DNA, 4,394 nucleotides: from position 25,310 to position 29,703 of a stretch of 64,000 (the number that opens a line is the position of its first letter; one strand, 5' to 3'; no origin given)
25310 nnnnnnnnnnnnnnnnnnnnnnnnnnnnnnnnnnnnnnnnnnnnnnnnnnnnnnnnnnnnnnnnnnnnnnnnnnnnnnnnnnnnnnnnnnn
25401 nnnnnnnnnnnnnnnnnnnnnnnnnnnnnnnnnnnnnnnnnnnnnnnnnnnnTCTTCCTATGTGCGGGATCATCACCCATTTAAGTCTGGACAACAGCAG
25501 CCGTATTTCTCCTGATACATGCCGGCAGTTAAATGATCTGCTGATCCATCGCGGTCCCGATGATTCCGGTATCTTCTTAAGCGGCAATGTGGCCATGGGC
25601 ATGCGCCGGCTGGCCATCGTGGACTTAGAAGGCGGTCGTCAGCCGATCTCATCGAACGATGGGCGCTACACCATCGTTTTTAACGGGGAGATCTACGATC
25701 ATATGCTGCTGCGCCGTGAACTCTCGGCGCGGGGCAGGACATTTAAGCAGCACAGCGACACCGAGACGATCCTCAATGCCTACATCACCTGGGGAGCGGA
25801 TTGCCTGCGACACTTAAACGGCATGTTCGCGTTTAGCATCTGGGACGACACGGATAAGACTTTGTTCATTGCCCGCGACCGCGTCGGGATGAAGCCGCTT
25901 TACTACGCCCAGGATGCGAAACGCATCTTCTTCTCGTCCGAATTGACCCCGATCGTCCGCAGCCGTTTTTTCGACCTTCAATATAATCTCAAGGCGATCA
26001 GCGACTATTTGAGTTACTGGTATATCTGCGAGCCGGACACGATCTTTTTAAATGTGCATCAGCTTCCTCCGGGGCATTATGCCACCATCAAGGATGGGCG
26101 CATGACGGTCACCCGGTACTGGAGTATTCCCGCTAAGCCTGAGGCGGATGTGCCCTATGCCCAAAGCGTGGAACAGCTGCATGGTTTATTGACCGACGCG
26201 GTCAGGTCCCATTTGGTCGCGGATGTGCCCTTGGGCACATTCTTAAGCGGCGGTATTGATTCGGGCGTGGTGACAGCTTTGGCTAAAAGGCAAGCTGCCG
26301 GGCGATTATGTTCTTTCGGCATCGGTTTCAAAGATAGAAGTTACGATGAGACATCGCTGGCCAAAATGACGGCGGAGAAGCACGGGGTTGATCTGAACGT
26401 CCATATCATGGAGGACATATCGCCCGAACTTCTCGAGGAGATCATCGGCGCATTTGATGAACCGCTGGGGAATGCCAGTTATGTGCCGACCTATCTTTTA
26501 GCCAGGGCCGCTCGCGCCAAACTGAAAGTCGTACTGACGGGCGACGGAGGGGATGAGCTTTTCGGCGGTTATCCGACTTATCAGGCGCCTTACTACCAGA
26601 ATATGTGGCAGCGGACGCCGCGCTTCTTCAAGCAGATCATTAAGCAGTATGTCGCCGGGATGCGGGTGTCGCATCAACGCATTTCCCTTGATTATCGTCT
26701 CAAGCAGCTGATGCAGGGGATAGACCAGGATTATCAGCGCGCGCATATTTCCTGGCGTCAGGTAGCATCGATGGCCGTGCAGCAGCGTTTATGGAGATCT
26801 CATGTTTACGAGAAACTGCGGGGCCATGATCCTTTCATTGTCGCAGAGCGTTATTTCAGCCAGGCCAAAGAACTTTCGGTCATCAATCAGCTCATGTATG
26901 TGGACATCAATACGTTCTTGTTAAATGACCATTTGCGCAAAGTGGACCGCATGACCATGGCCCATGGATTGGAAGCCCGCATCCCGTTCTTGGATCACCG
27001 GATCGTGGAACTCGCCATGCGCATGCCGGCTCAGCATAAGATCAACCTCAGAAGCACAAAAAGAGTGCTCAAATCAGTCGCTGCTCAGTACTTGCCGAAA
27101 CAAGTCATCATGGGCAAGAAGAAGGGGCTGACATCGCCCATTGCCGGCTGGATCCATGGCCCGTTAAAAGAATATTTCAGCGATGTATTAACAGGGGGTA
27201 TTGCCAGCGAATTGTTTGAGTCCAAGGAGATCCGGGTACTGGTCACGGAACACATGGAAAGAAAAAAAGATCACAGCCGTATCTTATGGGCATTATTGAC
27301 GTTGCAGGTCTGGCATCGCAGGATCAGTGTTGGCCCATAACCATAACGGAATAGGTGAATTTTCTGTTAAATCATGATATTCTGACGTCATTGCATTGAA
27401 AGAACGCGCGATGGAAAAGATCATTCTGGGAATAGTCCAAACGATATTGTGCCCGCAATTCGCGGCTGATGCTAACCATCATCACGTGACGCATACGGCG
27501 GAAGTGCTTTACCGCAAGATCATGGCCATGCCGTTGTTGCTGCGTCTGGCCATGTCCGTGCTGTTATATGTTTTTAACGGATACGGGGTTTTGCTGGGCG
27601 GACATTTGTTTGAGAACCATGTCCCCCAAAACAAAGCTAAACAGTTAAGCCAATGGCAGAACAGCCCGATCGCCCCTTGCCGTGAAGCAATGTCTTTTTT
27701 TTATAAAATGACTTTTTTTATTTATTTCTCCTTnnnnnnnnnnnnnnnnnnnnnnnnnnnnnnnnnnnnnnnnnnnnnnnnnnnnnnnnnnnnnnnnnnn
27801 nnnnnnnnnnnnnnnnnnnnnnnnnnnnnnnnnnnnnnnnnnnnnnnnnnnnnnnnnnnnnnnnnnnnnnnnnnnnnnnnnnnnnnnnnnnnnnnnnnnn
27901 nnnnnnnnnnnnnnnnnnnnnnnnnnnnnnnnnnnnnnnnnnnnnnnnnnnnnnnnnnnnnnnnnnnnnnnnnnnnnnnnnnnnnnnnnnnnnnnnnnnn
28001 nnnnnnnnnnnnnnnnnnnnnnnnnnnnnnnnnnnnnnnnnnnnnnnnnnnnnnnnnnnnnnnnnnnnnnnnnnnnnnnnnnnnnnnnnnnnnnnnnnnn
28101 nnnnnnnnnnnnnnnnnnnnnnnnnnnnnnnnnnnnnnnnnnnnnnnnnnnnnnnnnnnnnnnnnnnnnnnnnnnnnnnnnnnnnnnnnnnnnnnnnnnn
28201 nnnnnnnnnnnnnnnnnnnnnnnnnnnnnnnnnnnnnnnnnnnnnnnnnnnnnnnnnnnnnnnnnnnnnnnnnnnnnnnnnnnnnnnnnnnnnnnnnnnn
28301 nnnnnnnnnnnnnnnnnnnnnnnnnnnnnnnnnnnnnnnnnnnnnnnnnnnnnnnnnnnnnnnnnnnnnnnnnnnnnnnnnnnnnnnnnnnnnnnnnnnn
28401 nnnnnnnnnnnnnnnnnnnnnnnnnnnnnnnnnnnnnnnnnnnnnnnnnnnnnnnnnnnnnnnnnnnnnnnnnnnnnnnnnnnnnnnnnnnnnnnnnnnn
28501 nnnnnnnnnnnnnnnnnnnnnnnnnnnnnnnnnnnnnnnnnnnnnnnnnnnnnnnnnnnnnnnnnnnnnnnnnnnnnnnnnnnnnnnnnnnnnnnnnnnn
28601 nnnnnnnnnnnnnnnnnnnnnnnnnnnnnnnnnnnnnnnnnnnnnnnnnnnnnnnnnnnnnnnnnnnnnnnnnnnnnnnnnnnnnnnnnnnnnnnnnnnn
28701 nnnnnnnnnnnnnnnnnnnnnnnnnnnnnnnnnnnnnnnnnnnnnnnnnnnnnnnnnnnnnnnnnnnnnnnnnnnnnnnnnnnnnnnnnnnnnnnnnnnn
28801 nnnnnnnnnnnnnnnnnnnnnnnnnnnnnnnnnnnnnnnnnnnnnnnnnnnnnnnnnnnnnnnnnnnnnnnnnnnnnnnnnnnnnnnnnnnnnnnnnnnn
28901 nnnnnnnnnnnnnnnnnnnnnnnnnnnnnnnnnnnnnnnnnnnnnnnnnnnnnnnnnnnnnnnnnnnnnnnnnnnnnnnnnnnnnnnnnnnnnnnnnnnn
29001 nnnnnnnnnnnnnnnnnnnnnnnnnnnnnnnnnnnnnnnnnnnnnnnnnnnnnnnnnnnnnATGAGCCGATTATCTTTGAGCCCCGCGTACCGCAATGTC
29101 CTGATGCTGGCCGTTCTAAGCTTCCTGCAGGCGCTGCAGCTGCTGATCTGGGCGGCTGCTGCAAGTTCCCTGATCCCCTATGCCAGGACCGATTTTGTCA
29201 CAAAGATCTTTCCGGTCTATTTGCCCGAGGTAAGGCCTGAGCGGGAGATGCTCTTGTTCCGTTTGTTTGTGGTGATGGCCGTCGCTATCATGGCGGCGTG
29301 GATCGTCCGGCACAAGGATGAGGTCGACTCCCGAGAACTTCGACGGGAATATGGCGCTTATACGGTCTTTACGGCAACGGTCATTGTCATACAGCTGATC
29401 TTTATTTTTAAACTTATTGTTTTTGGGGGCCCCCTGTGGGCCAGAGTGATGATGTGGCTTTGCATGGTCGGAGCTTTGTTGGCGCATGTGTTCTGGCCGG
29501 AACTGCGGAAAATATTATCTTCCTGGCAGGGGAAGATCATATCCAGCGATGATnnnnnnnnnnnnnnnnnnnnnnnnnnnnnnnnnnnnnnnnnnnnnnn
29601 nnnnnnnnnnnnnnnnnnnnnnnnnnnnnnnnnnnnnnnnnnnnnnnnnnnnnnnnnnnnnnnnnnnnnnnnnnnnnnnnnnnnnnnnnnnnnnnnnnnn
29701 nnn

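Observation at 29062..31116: Family C appears to be an undescribed membrane-protein family with a conserved soluble C-terminal domain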

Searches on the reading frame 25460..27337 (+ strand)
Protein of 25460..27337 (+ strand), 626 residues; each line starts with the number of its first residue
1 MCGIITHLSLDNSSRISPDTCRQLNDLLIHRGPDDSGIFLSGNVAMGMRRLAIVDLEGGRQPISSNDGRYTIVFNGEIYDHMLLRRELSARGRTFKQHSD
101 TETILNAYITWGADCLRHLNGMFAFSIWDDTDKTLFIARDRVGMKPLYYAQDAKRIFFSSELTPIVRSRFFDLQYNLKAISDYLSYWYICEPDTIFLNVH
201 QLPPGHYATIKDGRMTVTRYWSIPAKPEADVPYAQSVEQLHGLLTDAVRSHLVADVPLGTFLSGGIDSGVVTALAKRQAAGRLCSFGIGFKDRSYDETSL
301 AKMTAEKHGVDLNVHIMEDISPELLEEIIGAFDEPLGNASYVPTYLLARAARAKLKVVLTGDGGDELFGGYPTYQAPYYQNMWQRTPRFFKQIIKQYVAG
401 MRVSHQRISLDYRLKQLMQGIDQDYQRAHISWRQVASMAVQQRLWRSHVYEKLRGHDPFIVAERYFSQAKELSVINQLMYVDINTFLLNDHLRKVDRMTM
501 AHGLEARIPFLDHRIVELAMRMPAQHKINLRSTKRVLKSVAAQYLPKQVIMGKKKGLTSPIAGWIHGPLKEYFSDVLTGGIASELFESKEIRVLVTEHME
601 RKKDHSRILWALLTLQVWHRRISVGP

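Call 7: search_protein_families(library=pfam, proteins=[window:25460-27337:+], max_evalue=0.01)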
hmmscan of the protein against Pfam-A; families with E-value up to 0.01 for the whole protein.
window:25460-27337:+ (626 aa): 5 families
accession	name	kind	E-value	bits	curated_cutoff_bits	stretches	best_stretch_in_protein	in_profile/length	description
PF00733.27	Asn_synthase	-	1e-92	312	21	1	240-620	2-354/354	Asparagine synthase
PF13537.11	GATase_7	-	9.9e-46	155.2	25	1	49-165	2-121/123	Glutamine amidotransferase domain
PF13522.11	GATase_6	-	2.2e-43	147.8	27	1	33-161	1-130/130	Glutamine amidotransferase domain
PF12481.13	DUF3700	-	1.2e-05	25.3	27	1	114-161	124-171/228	Aluminium induced protein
PF06508.19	QueC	-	0.0036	17.3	22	1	261-314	5-57/210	Queuosine biosynthesis protein QueC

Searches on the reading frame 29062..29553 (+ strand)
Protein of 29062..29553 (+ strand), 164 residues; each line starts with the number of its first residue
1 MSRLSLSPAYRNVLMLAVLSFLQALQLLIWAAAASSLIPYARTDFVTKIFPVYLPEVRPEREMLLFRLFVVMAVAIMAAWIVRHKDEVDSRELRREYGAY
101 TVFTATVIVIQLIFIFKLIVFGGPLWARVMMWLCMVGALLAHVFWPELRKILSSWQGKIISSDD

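Call 65: search_protein_families(library=pfam, proteins=[window:29062-29553:+], max_evalue=10)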
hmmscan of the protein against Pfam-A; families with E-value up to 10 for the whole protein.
window:29062-29553:+ (164 aa): 0 families
